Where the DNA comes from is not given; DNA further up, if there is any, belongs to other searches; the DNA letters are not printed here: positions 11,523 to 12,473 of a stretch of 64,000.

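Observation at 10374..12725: Rhodanese / two unknown proteins / stand-alone JAMM (MPN+) protease cluster lacking the expected ubiquitin-like and E1 partners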

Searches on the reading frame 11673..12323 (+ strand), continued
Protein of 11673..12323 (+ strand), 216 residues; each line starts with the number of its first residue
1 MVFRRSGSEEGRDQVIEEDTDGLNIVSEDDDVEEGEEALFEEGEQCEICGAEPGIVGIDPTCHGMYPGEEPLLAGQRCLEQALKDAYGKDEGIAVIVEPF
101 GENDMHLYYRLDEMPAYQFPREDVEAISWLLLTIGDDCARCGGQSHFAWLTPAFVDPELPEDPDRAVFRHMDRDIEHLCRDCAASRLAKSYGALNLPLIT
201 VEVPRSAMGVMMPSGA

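Call 70: search_protein_representatives(alignment_id=A2)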
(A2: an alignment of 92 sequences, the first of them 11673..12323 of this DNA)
Query: 92 sequences, 215 profile positions. Proteins with E-value up to 0.001 (for the whole library): 59; up to 1e-10: 14; up to 1e-30: 7. The best 59 are listed.
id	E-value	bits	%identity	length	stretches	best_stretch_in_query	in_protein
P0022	1.6e-106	370.7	-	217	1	1-214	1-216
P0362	4.5e-57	209.0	-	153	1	45-152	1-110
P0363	7.3e-51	188.7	-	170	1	1-122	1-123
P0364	5.2e-39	150.0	-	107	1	89-162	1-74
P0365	4.9e-38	146.8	-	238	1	131-215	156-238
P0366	9.2e-36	139.4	-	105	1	113-187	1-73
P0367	2.7e-31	124.8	-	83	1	130-215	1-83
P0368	1.1e-30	122.8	-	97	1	1-95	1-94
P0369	4.9e-25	104.3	-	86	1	1-82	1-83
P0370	8.3e-25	103.6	-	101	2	157-215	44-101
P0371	1.8e-20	89.4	-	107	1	1-75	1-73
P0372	6.9e-19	84.2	-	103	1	113-214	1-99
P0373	4.0e-18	81.7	-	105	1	162-215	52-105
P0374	6.5e-18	81.0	-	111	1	1-71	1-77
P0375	8.6e-09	51.2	-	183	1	40-188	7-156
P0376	9.5e-09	51.1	-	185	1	43-211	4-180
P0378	1.1e-08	50.9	-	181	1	38-212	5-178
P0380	2.6e-08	49.7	-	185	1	39-208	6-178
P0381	2.6e-08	49.6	-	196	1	41-203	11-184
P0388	1.3e-07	47.4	-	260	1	45-206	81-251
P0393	1.7e-06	43.8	-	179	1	39-207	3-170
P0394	2.0e-06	43.5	-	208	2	125-213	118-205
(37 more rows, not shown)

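Call 72: find_encoding_contigs(protein=P0378, flank=6000, max_places=4)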
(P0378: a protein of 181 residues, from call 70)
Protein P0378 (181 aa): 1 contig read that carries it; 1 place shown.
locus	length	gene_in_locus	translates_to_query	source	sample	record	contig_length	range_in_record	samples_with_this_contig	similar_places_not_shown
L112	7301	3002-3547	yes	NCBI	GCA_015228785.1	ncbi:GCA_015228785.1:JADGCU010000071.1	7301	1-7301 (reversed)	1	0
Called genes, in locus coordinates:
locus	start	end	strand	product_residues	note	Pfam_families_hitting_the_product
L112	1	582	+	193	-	PF02729:OTCace_N, PF00185:OTCace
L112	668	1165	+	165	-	PF12158:DUF3592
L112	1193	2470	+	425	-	PF01979:Amidohydro_1, PF12890:DHOase, PF07969:Amidohydro_3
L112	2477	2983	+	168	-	PF02481:DNA_processg_A (faint), PF18306:LDcluster4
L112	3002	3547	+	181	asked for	-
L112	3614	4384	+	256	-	PF00175:NAD_binding_1, PF10418:DHODB_Fe-S_bind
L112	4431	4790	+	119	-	PF01925:TauE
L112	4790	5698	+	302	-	PF01180:DHO_dh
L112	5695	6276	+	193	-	-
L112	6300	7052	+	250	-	PF00215:OMPdecase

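Call 73: find_encoding_contigs(protein=P0376, flank=6000, max_places=3)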
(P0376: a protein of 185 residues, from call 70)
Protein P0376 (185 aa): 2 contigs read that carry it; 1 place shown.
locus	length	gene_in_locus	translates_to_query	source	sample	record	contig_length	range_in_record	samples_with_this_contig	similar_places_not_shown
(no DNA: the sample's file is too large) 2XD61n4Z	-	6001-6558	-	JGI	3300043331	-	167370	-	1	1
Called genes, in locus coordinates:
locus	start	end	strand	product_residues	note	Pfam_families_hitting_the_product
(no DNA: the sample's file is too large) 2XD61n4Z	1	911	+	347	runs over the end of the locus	PF14306:PUA_2, PF01747:ATP-sulfurylase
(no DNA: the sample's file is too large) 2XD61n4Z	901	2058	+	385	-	PF02690:Na_Pi_cotrans (weak)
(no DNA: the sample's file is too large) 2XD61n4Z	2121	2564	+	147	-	PF02082:Rrf2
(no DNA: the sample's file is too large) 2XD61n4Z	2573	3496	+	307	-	PF00291:PALP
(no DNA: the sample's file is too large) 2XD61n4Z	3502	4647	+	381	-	PF02597:ThiS, PF00899:ThiF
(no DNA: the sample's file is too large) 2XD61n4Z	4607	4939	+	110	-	PF02597:ThiS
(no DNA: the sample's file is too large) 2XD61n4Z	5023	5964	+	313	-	PF00291:PALP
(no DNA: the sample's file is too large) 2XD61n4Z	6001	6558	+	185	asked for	-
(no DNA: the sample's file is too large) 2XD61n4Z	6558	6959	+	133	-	PF14464:Prok-JAB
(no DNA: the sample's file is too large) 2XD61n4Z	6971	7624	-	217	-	-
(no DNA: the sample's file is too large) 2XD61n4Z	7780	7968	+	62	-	-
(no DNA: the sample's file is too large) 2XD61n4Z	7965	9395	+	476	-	PF01425:Amidase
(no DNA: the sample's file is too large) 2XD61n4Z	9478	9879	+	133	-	PF00903:Glyoxalase, PF13669:Glyoxalase_4 (weak), PF18029:Glyoxalase_6 (weak), PF22677:Ble-like_N (faint)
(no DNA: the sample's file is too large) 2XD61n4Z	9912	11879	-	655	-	PF13424:TPR_12 (faint), PF17874:TPR_MalT (faint), PF00211:Guanylate_cyc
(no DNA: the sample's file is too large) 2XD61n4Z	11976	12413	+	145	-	PF09828:ChrB_C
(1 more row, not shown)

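Call 74: find_encoding_contigs(protein=P0381, flank=6000, max_places=3)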
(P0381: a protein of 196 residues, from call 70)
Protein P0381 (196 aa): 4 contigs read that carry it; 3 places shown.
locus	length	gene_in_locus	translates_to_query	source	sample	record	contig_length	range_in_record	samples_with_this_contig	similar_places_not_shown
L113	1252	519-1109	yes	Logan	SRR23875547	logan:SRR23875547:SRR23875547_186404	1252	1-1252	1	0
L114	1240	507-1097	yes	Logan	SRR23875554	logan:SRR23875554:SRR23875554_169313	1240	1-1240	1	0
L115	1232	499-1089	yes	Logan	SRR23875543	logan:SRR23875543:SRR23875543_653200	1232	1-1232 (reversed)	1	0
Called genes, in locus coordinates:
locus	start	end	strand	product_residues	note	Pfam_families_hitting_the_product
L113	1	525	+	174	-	?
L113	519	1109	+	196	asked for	-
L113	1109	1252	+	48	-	?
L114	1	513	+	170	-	?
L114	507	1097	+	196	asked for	-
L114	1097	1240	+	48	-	?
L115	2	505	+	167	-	?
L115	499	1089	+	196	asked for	-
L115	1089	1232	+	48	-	?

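Call 75: find_encoding_contigs(protein=P0380, flank=6000, max_places=3)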
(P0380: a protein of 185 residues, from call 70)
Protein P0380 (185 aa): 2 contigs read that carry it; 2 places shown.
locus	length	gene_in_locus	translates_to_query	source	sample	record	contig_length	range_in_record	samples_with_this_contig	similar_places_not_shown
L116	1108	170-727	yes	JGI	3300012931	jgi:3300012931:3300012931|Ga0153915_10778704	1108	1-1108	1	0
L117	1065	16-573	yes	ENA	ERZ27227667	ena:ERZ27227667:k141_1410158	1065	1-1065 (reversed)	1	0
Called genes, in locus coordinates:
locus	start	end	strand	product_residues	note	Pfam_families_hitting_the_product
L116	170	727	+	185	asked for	-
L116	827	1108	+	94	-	?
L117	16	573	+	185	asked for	-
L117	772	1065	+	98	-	?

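Call 77: find_encoding_contigs(protein=P0388, flank=8000, max_places=3)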
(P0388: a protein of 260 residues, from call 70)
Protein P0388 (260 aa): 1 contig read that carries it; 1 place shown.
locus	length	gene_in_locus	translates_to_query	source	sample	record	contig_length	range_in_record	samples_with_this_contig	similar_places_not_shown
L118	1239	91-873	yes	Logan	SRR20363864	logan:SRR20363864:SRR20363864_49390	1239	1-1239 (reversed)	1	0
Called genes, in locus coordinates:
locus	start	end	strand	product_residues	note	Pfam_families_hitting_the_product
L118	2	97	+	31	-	?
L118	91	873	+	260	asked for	-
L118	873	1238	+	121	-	?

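Call 78: find_encoding_contigs(protein=P0393, flank=8000, max_places=3)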
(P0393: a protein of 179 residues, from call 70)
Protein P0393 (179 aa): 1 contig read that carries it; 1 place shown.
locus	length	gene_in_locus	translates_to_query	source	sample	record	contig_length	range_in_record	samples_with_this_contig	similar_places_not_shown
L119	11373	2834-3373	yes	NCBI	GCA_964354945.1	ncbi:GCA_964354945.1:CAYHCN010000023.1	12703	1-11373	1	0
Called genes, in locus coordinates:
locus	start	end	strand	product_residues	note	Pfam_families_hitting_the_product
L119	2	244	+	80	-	?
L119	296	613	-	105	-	-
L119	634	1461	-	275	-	PF00106:adh_short, PF01370:Epimerase (faint), PF08659:KR, PF23441:SDR (weak), PF13561:adh_short_C2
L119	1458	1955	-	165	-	PF18306:LDcluster4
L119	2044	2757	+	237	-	PF04493:Endonuclease_5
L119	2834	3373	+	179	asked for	-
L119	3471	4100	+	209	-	PF03551:PadR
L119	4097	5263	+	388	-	PF12704:MacB_PCD, PF02687:FtsX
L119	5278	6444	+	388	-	PF12704:MacB_PCD, PF02687:FtsX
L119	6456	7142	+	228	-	PF02463:SMC_N (faint), PF00005:ABC_tran, PF13304:AAA_21 (faint)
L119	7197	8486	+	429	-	-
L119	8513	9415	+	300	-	PF00561:Abhydrolase_1, PF12146:Hydrolase_4, PF12697:Abhydrolase_6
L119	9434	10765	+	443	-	PF00668:Condensation (faint)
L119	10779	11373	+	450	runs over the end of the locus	PF00668:Condensation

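Call 81: find_encoding_contigs(protein=P0394, flank=8000, max_places=3)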
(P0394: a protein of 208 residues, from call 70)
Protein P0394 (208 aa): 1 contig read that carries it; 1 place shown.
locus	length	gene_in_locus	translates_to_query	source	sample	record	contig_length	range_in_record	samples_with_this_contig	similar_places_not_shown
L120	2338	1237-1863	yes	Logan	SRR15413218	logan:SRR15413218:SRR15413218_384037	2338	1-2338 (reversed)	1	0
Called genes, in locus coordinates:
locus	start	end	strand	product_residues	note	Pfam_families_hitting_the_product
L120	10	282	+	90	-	PF02597:ThiS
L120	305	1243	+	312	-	PF00291:PALP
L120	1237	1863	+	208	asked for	-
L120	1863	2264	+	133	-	PF14464:Prok-JAB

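Call 87: search_protein_families(library=ncbifam, proteins=[L120:10-282:+, L120:305-1243:+, L120:1863-2264:+, L120:1237-1863:+], max_evalue=0.00001)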
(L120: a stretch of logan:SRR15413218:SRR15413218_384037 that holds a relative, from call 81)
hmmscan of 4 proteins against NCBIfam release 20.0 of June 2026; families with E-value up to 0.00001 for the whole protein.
L120:10-282:+ (90 aa): 2 families
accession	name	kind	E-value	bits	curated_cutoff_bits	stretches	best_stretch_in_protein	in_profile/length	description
NF041918.1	SAMP1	equivalog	4.4e-16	59.2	60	1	4-90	2-91/91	ubiquitin-like small modifier protein 1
TIGR01687.1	moaD_arch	subfamily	5.5e-14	52.4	49.5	1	4-90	2-88/88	MoaD family protein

L120:305-1243:+ (312 aa): 32 families (the best 25 are shown)
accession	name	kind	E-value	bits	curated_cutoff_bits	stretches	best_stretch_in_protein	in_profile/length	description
TIGR01136.1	cysKM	subfamily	1.6e-101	339.6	344.15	1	7-295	2-299/299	cysteine synthase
TIGR01139.1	cysK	equivalog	9e-90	300.9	350.95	1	8-295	3-298/298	cysteine synthase A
NF008735.0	PRK11761.1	equivalog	4.2e-84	282.3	413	1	2-296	2-295/296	cysteine synthase CysM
TIGR01137.1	cysta_beta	equivalog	5.1e-81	272.6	510.25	1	4-294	3-310/457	cystathionine beta-synthase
TIGR01138.1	cysM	equivalog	1.7e-80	270.6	394.2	1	6-295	2-290/290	cysteine synthase B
NF007989.0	PRK10717.1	equivalog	6.8e-75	252.2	387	1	3-296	5-318/334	cysteine synthase A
TIGR03945.1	PLP_SbnA_fam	equivalog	5.9e-65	219.3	349.95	1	6-292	1-297/304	2,3-diaminopropionate biosynthesis protein SbnA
NF053679.1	CysteaSynCapA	equivalog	1.4e-54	185.1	600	1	3-292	7-317/329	cysteate synthase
NF005292.0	PRK06815.1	equivalog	3.8e-20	72.2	371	1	6-205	15-206/320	threonine/serine dehydratase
NF052478.1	CystDsulMYC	equivalog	2.5e-18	66.5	600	1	25-292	35-323/354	L-cysteine desulfhydrase Cds1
NF005680.0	PRK07476.1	equivalog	1.8e-17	63.3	413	1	6-250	17-255/326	hydroxyectoine utilization dehydratase EutB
NF045641.2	BHydaspDhtseBhcB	equivalog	2.5e-17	63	550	1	4-207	12-207/312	beta-hydroxyaspartate dehydratase BhcB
NF004996.0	PRK06381.1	equivalog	3.8e-17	62.3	266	1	11-189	14-187/319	threonine synthase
NF004170.0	PRK05638.1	equivalog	4.4e-17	61.8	421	1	11-130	65-177/442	threonine synthase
TIGR01127.1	ilvA_1Cterm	equivalog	5e-16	58.7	378.75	1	13-200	1-180/380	threonine ammonia-lyase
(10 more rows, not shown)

L120:1863-2264:+ (133 aa): 1 family
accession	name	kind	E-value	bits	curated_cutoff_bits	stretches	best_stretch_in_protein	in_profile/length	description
NF041370.1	desamp_Halo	equivalog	2.5e-23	82.4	130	1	5-130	3-131/133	desampylase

L120:1237-1863:+ (208 aa): 0 families
